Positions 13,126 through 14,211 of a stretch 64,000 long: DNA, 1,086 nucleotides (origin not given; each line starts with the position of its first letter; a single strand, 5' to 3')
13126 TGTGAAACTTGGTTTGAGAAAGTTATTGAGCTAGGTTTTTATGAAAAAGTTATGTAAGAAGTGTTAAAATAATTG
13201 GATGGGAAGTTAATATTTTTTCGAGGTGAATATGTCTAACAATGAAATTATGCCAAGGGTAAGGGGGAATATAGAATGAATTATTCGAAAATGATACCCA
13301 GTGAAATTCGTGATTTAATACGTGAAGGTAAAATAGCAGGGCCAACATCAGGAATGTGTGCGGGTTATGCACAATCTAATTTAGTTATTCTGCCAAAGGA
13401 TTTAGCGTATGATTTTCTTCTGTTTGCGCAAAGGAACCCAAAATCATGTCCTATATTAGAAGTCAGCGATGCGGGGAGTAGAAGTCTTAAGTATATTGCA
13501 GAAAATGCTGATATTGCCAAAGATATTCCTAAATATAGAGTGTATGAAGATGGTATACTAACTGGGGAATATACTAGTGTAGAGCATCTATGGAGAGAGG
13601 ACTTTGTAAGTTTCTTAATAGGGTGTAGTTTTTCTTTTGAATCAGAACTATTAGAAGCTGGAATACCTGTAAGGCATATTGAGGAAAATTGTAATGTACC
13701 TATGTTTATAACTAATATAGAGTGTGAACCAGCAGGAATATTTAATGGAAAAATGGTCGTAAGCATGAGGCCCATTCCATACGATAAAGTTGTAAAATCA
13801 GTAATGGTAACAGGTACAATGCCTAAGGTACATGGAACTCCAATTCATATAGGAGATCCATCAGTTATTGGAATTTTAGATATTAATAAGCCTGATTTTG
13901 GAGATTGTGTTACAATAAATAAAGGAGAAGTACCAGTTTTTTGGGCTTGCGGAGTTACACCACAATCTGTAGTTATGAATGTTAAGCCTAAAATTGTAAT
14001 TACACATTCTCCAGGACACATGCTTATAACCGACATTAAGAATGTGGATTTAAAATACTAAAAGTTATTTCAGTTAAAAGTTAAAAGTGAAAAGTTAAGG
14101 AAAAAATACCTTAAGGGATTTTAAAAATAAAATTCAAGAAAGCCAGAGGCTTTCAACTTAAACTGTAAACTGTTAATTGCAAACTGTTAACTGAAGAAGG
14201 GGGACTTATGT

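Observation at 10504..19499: Lrp-linked operon for a putative D-alanine / D-glutamate / 5-oxoproline pathway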

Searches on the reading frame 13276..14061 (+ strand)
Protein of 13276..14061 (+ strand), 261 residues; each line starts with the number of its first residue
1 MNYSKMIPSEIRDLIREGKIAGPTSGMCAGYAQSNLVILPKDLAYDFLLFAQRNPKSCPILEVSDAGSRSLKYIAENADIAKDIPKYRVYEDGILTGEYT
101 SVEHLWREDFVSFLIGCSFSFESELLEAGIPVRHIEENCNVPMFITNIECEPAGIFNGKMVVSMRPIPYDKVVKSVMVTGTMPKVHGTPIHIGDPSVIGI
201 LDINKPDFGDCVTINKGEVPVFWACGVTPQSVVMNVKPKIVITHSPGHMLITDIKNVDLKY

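Call 3: search_protein_families(library=pfam, proteins=[window:13276-14061:+])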
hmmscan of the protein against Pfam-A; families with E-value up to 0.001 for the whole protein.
window:13276-14061:+ (261 aa): 1 family
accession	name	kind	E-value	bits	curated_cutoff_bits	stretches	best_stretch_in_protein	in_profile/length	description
PF07286.17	D-Glu_cyclase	-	4.4e-69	231.3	25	1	111-253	1-143/143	D-glutamate cyclase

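Call 4: search_protein_families(library=ncbifam, proteins=[window:13276-14061:+])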
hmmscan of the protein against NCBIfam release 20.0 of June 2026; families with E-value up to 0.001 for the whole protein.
window:13276-14061:+ (261 aa): 1 family
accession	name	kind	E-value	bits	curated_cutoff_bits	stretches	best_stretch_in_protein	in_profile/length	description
NF003969.0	PRK05463.1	equivalog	2.2e-125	416.9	324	1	3-259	7-263/266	putative hydro-lyase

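Call 25: search_solved_structures(query=window:13276-14061:+, max_evalue=1)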
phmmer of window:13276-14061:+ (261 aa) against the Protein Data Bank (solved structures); distinct sequences matched with E-value up to 1: 2.
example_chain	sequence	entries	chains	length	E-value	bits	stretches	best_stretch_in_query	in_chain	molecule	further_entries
2pif_A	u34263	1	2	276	7.9e-92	310.7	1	10-255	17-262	UPF0317 protein PSPTO_5379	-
3db9_A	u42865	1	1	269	4e-89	301.8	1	12-256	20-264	UPF0317 protein Atu3911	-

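Call 41: find_homologous_proteins(query=window:13276-14061:+, max_evalue=0.00001)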
Query window:13276-14061:+ (261 aa): 8000 proteins with E <= 0.00001 among 8000 candidates; the best 120 are listed.
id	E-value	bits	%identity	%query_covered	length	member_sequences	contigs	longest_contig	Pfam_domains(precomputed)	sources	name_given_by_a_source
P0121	1.4e-160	551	90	100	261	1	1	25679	PF07286.18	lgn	-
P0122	9.5e-160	548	90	100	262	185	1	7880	PF07286.18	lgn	-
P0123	2.8e-158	543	90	100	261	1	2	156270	PF07286.18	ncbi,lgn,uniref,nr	ncbi:putative hydro-lyase [Clostridium sp.]|uniref:putative hydro-lyase n=1 Tax=Clostridium sp. TaxI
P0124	3.5e-158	543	89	100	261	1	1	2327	PF07286.18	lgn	-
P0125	1.5e-157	541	87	100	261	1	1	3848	PF07286.18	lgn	-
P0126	3.4e-157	540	89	100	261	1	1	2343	PF07286.18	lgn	-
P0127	6.2e-157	539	89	100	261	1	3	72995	PF07286.18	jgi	jgi:uncharacterized protein YcsI (UPF0317 family)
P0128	2.3e-156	537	89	100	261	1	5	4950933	PF07286.18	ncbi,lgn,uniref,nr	ncbi:hypothetical protein CLOBY_30120 [Clostridium saccharobutylicum]|uniref:putative hydro-lyase n=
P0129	2.5e-156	537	89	100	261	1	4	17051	PF07286.18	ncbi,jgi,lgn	jgi:uncharacterized protein YcsI (UPF0317 family)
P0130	1.1e-155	535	89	100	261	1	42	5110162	PF07286.18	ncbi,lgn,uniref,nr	ncbi:putative hydro-lyase [Clostridium saccharobutylicum]|uniref:Putative hydro-lyase CLSA_c30910 n=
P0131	1.2e-155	535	89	100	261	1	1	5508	PF07286.18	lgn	-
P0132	1.8e-155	534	88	100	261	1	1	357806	PF07286.18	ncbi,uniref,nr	ncbi:putative hydro-lyase [Clostridium saccharobutylicum]|uniref:Putative hydro-lyase CLOSAC_38230 n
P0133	2.1e-155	534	88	100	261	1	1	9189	PF07286.18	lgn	-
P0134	2.2e-155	534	88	100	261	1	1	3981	PF07286.18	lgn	-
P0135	5.7e-154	529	85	100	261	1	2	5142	PF07286.18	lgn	-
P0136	3.8e-153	527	85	100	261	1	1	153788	PF07286.18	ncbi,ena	-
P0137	8.1e-153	525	86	100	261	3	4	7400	PF07286.18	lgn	-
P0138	7.0e-152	522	86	100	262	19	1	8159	PF07286.18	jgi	jgi:uncharacterized protein YcsI (UPF0317 family)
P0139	9.1e-152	522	85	100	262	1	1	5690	PF07286.18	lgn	-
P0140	2.1e-151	521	86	100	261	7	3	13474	PF07286.18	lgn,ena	-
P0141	1.8e-148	511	83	99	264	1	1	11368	PF07286.18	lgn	-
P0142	6.9e-148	509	85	100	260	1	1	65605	PF07286.18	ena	-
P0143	3.0e-146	504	80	100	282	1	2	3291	PF07286.18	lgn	-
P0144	2.0e-145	501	80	100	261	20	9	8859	PF07286.18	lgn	-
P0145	8.8e-145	499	82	100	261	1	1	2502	PF07286.18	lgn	-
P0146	1.3e-144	499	80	100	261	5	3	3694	PF07286.18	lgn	-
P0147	1.5e-144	498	81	100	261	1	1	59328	PF07286.18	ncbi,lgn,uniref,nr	ncbi:putative hydro-lyase [Clostridium guangxiense]|uniref:putative hydro-lyase n=1 Tax=Clostridium 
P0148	1.9e-144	498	80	100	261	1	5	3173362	PF07286.18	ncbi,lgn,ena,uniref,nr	ncbi:hypothetical protein AGR56_14030 [Clostridium sp. DMHC 10]|uniref:putative hydro-lyase n=1 Tax=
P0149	7.3e-144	496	79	100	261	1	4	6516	PF07286.18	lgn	-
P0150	1.2e-143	495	80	100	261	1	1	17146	PF07286.18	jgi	jgi:uncharacterized protein YcsI (UPF0317 family)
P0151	1.5e-143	495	81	100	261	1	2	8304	PF07286.18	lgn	-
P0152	2.9e-143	494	81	100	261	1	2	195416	PF07286.18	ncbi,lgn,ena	-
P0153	4.0e-143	494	80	100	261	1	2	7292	PF07286.18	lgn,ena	-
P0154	8.6e-143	493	80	100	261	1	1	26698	PF07286.18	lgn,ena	-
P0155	1.2e-142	492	80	100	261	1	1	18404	PF07286.18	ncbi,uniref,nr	ncbi:putative hydro-lyase [Clostridium oryzae]|uniref:Putative hydro-lyase CLORY_40060 n=1 Tax=Clost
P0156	1.2e-142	492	80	100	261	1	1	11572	PF07286.18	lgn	-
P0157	1.5e-142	492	79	100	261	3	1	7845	PF07286.18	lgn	-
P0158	1.6e-142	492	80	100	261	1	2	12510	PF07286.18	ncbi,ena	-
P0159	1.9e-142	491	81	100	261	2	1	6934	PF07286.18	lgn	-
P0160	2.0e-142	491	78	100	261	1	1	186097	PF07286.18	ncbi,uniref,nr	ncbi:putative hydro-lyase [Clostridium sp. 19966]|uniref:putative hydro-lyase n=1 Tax=Clostridium sp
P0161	2.9e-142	491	79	100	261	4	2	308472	PF07286.18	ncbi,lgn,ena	-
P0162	3.5e-142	491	81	100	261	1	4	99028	PF07286.18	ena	-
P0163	3.8e-142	490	79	100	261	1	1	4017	PF07286.18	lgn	-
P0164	1.8e-141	488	78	100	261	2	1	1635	PF07286.18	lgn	-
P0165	1.9e-141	488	79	100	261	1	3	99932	PF07286.18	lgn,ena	-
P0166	2.4e-141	488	79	100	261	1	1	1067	PF07286.18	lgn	-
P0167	2.7e-141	488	78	100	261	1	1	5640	PF07286.18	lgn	-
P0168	3.4e-141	487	80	100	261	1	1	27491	PF07286.18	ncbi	-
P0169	3.5e-141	487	78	100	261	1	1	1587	PF07286.18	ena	-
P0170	4.2e-141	487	78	100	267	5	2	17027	PF07286.18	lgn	-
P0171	4.5e-141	487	80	100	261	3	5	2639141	PF07286.18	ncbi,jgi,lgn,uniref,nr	ncbi:putative hydro-lyase [Clostridium sp. cel8]|jgi:uncharacterized protein YcsI (UPF0317 family)|u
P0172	6.0e-141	487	78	100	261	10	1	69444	PF07286.18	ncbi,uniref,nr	ncbi:putative hydro-lyase [Clostridium tyrobutyricum]|uniref:putative hydro-lyase n=1 Tax=Clostridiu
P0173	9.5e-141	486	78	100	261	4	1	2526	PF07286.18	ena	-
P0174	9.5e-141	486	78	100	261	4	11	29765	PF07286.18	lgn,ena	-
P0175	1.4e-140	485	78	100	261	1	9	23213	PF07286.18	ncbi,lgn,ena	-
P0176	1.5e-140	485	78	100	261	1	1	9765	PF07286.18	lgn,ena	-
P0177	1.5e-140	485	77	100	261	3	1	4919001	PF07286.18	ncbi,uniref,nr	ncbi:putative hydro-lyase [Clostridium felsineum]|uniref:putative hydro-lyase n=1 Tax=Clostridium fe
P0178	1.7e-140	485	78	100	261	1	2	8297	PF07286.18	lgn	-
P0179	1.8e-140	485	77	100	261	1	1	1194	PF07286.18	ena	-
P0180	2.0e-140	485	77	100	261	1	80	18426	PF07286.18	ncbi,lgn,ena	ncbi:MAG: putative hydro-lyase [Lachnospiraceae bacterium]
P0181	2.2e-140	485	78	100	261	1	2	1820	PF07286.18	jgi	-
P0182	2.6e-140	484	77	100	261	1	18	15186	PF07286.18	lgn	-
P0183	3.0e-140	484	79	100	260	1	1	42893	PF07286.18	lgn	-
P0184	3.1e-140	484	77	100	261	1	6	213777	PF07286.18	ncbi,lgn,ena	-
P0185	3.6e-140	484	77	100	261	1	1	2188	PF07286.18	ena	-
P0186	3.6e-140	484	77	100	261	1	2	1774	PF07286.18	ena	-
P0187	4.3e-140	484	77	100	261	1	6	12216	PF07286.18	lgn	-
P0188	4.6e-140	484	78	100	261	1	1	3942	PF07286.18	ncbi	-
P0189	5.0e-140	484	77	100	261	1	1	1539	PF07286.18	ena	-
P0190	6.4e-140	483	79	100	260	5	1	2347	PF07286.18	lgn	-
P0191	6.5e-140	483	77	100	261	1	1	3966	PF07286.18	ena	-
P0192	6.9e-140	483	78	100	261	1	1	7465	PF07286.18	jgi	jgi:uncharacterized protein YcsI (UPF0317 family)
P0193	7.0e-140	483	78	100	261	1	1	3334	PF07286.18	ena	-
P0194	7.0e-140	483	78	100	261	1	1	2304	PF07286.18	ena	-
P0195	7.8e-140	483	77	100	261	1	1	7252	PF07286.18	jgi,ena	-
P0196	1.0e-139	483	77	100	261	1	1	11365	PF07286.18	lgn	-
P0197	1.1e-139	482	78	100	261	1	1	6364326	PF07286.18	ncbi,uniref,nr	ncbi:putative hydro-lyase [Clostridium manihotivorum]|uniref:Putative hydro-lyase C1I91_12665 n=1 Ta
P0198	1.2e-139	482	77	100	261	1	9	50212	PF07286.18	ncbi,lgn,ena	-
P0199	1.2e-139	482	77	100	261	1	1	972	PF07286.18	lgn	-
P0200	1.3e-139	482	77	100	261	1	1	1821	PF07286.18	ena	-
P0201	1.3e-139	482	77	100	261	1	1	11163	PF07286.18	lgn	-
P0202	1.5e-139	482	77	100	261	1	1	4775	PF07286.18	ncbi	-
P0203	1.8e-139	482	79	100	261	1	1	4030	PF07286.18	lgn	-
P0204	1.8e-139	482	76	100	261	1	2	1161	PF07286.18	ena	-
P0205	1.9e-139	482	78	100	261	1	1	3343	PF07286.18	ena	-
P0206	2.1e-139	482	79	100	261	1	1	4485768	PF07286.18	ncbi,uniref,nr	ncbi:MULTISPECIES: putative hydro-lyase [Clostridium]|uniref:putative hydro-lyase n=1 Tax=Clostridiu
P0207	2.4e-139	481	80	100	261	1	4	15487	PF07286.18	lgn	-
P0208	2.4e-139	481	77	100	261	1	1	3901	PF07286.18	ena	-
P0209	3.3e-139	481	79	100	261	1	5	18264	PF07286.18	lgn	-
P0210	4.1e-139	481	77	100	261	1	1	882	PF07286.18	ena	-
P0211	5.0e-139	480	79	100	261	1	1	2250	PF07286.18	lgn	-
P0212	5.3e-139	480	76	100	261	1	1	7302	PF07286.18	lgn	-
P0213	5.8e-139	480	77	100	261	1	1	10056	PF07286.18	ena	-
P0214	6.2e-139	480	79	100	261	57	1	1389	PF07286.18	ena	-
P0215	8.2e-139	480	77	100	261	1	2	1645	PF07286.18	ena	-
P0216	9.4e-139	479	77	100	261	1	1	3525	PF07286.18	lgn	-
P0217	1.0e-138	479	78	100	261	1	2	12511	PF07286.18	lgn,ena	-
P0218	1.2e-138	479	79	100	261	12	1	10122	PF07286.18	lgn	-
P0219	1.2e-138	479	79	100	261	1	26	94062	PF07286.18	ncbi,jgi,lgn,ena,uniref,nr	ncbi:MAG: putative hydro-lyase [Intestinibacter sp.]|uniref:putative hydro-lyase n=1 Tax=Intestiniba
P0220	1.2e-138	479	77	100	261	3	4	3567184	PF07286.18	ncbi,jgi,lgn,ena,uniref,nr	ncbi:MAG: putative hydro-lyase [Clostridium sp.]|uniref:putative hydro-lyase n=1 Tax=Clostridium sp.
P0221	1.2e-138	479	79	100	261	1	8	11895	PF07286.18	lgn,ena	-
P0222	1.3e-138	479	78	98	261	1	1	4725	PF07286.18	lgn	-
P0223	1.7e-138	479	79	100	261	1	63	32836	PF07286.18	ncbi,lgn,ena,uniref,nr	ncbi:MAG: putative hydro-lyase [Intestinibacter sp.]|uniref:putative hydro-lyase n=1 Tax=Intestiniba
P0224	1.8e-138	478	78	100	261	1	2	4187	PF07286.18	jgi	jgi:uncharacterized protein YcsI (UPF0317 family)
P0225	1.8e-138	478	77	100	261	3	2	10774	PF07286.18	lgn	-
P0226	1.9e-138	478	81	97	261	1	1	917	PF07286.18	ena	-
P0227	1.9e-138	478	78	100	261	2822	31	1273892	PF07286.18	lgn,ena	-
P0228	2.1e-138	478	78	100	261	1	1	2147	PF07286.18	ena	-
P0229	2.2e-138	478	78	100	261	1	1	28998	PF07286.18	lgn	-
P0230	2.3e-138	478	79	100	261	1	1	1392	PF07286.18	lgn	-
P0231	2.3e-138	478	78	100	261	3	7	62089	PF07286.18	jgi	jgi:uncharacterized protein YcsI (UPF0317 family)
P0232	2.4e-138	478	77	100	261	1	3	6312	PF07286.18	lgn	-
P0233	2.4e-138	478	77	100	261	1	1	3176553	PF07286.18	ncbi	ncbi:putative hydro-lyase [Clostridium sp. LBM24168]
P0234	2.9e-138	478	79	100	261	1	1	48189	PF07286.18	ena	-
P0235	3.1e-138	478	77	98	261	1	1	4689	PF07286.18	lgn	-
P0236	3.1e-138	478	76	100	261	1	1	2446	PF07286.18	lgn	-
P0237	3.5e-138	477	79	100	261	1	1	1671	PF07286.18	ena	-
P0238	3.7e-138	477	77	100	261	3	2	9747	PF07286.18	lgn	-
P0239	3.8e-138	477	76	100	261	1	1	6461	PF07286.18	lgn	-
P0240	3.9e-138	477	79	100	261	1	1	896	PF07286.18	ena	-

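Call 49: predict_structure(alignment_id=A2)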
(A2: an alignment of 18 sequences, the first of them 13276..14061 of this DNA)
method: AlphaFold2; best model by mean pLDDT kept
length: 261 residues; sequences in the alignment: 18
mean_pLDDT: 71.2   pTM: 0.68
mean pLDDT of the five models: 71.2, 64.1, 61.9, 61.3, 35.7
residues with pLDDT >= 90: 38; 70-90: 123; 50-70: 64; < 50: 36
segments of 3 or more residues with pLDDT < 50: 21-32, 182-185, 246-261
pLDDT, mean of each block of 10 residues (from residue 1): 51 54 37 68 83 63 87 74 80 85 93 70 72 75 83 69 86 67 52 89 86 90 71 81 59 31 31
secondary structure, 60 per line:
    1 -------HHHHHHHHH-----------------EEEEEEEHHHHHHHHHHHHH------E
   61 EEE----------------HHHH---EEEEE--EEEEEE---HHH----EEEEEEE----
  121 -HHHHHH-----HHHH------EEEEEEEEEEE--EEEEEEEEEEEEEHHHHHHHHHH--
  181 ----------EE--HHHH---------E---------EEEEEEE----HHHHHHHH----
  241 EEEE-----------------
elements in order: H8-16 E34-40 H41-53 E60-63 H80-83 E87-91 E94-99 E110-116 H122-127 H133-136 E143-153 E156-168 H169-178 H195-198 E218-224 H229-236 E241-244

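Call 53: fold_search(model_id=the predicted structure, library=pdb)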
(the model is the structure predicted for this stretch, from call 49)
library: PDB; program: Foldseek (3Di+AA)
matches with E <= 10: 185; with E <= 0.001: 4
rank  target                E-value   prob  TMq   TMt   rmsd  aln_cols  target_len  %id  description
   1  2pif_B                9.5e-30  1.00  0.74  0.76   4.0       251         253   54  Crystal structure of UPF0317 protein PSPTO_5379 from Pseudomonas syringae pv. tomato. NorthEast Structural Genomics ta (released 2007-05-01)
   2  2pif_A                1.3e-29  1.00  0.72  0.74   5.1       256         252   51  Crystal structure of UPF0317 protein PSPTO_5379 from Pseudomonas syringae pv. tomato. NorthEast Structural Genomics ta (released 2007-05-01)
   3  3db9                  2.0e-23  1.00  0.66  0.72   4.2       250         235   48  Crystal structure of UPF0317 protein Atu3911 from Agrobacterium tumefaciens. NorthEast Strcutural Genomics target AtR186 (released 2008-07-29)
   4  3nek_B                4.8e-04  1.00  0.34  0.39   8.7       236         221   11  Crystal structure of a nitrogen repressor-like protein MJ0159 from Methanococcus jannaschii (released 2010-06-23)
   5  3nek_A                1.2e-03  0.99  0.34  0.39   9.2       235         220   12  Crystal structure of a nitrogen repressor-like protein MJ0159 from Methanococcus jannaschii (released 2010-06-23)
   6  5suh_A                4.5e-01  0.06  0.17  0.21  19.0       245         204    6  The structure of double ringed trimeric shell protein MSM0271 from the RMM microcompartment (released 2016-12-14)
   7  5suh_C                4.5e-01  0.04  0.16  0.19  19.7       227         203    9  The structure of double ringed trimeric shell protein MSM0271 from the RMM microcompartment (released 2016-12-14)
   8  6lad_A                6.6e-01  0.10  0.16  0.21  12.6       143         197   13  Crystal structure of Amuc_1100 from Akkermansia muciniphila (released 2020-08-05)
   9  5suh_B                8.9e-01  0.03  0.16  0.20  19.5       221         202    8  The structure of double ringed trimeric shell protein MSM0271 from the RMM microcompartment (released 2016-12-14)
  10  7r31_B                1.0e+00  0.11  0.15  0.32  10.1        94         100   12  Carbon regulatory PII-like protein SbtB from Synechocystis sp. 6803, C105A+C110A variant, in complex with ATP (co-crys (released 2023-02-15)
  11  6d53_MODEL_1_C        1.1e+00  0.05  0.13  0.24   9.2        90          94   12  Trans form of HemolysinII c-terminal domain (released 2019-04-24)
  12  9ehm_C                1.1e+00  0.01  0.12  0.08  22.8       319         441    9  Structure of HIV-1 BG505 SOSIP.664 Env trimer in complex with IOMAmin5 and 10-1074 Broadly Neutralizing Antibodies - C (released 2025-05-21)
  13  2zho_A                1.4e+00  0.02  0.12  0.19  18.7       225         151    8  Crystal structure of the regulatory subunit of aspartate kinase from Thermus thermophilus (ligand free form) (released 2009-02-17)
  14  6lad_D                1.6e+00  0.08  0.17  0.22  10.9       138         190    9  Crystal structure of Amuc_1100 from Akkermansia muciniphila (released 2020-08-05)
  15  8ftm_B                1.6e+00  0.02  0.10  0.05  13.0       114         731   10  Setx-ssRNA-ADP-SO4 complex (released 2023-10-25)
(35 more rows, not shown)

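Call 72: search_solved_structures(query=window:13276-14061:+, max_evalue=1e-10, show_alignments=2)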
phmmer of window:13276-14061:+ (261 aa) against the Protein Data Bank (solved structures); distinct sequences matched with E-value up to 1e-10: 2.
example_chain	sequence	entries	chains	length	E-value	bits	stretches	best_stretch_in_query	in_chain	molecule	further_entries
2pif_A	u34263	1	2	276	7.9e-92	310.7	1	10-255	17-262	UPF0317 protein PSPTO_5379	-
3db9_A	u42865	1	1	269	4e-89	301.8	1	12-256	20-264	UPF0317 protein Atu3911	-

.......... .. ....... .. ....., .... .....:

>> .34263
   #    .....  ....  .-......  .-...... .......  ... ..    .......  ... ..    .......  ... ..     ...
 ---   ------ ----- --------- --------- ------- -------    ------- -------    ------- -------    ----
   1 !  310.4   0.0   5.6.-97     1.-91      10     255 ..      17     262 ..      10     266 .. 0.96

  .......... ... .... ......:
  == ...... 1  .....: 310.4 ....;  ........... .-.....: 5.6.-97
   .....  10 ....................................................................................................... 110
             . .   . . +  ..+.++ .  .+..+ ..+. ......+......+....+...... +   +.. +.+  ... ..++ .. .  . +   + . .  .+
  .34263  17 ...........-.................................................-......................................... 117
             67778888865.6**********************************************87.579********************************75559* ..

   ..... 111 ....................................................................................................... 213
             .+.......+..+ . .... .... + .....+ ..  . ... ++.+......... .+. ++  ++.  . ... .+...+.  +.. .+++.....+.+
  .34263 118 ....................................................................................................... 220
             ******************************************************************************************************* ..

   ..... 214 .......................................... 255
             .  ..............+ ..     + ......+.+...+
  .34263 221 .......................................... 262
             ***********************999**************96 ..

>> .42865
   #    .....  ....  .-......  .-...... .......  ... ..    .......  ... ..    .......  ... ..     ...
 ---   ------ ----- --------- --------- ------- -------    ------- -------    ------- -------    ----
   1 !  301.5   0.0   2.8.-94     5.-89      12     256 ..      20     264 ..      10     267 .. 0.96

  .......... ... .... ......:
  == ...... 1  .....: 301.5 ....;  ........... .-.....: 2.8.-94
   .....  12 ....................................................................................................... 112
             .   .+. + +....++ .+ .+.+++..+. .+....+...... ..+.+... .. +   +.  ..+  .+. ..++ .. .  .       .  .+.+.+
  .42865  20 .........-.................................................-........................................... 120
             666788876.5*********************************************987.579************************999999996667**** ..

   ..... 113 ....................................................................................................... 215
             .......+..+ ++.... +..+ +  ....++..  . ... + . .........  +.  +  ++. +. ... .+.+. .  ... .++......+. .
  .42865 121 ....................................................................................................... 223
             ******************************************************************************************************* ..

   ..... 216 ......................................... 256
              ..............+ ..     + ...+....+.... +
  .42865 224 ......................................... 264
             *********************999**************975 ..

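Call 82: find_encoding_contigs(protein=P0227, flank=9000, max_places=2)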
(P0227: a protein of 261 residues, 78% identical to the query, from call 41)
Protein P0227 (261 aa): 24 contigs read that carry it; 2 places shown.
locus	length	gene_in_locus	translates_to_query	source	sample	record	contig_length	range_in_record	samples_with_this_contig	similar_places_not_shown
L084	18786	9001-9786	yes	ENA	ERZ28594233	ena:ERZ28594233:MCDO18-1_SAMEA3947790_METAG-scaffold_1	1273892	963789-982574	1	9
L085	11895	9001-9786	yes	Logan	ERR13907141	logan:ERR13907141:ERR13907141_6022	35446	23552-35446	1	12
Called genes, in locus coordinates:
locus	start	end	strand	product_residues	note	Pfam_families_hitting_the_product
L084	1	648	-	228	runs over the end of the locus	PF02811:PHP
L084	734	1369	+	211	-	PF00702:Hydrolase, PF12710:HAD, PF13419:HAD_2, PF13242:Hydrolase_like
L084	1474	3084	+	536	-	PF00005:ABC_tran, PF02463:SMC_N (faint), PF13304:AAA_21 (faint), PF12848:ABC_tran_Xtn, PF00005:ABC_tran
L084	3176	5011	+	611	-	PF13425:O-antigen_lig (weak)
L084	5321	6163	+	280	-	PF01063:Aminotran_4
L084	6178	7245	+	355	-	PF14336:GLUCM-like_C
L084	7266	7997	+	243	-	PF02682:CT_C_D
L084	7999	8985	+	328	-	PF02626:CT_A_B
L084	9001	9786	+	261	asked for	PF07286:D-Glu_cyclase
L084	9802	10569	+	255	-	PF03746:LamB_YcsF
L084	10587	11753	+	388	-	PF01168:Ala_racemase_N, PF00842:Ala_racemase_C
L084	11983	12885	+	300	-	-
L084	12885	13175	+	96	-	-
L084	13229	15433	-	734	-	PF02837:Glyco_hydro_2_N, PF22666:Glyco_hydro_2_N2 (faint), PF00703:Glyco_hydro_2 (weak), PF02836:Glyco_hydro_2_C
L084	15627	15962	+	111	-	PF14595:Thioredoxin_9, PF00085:Thioredoxin, PF13098:Thioredoxin_2, PF13905:Thioredoxin_8 (faint)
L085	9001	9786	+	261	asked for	PF07286:D-Glu_cyclase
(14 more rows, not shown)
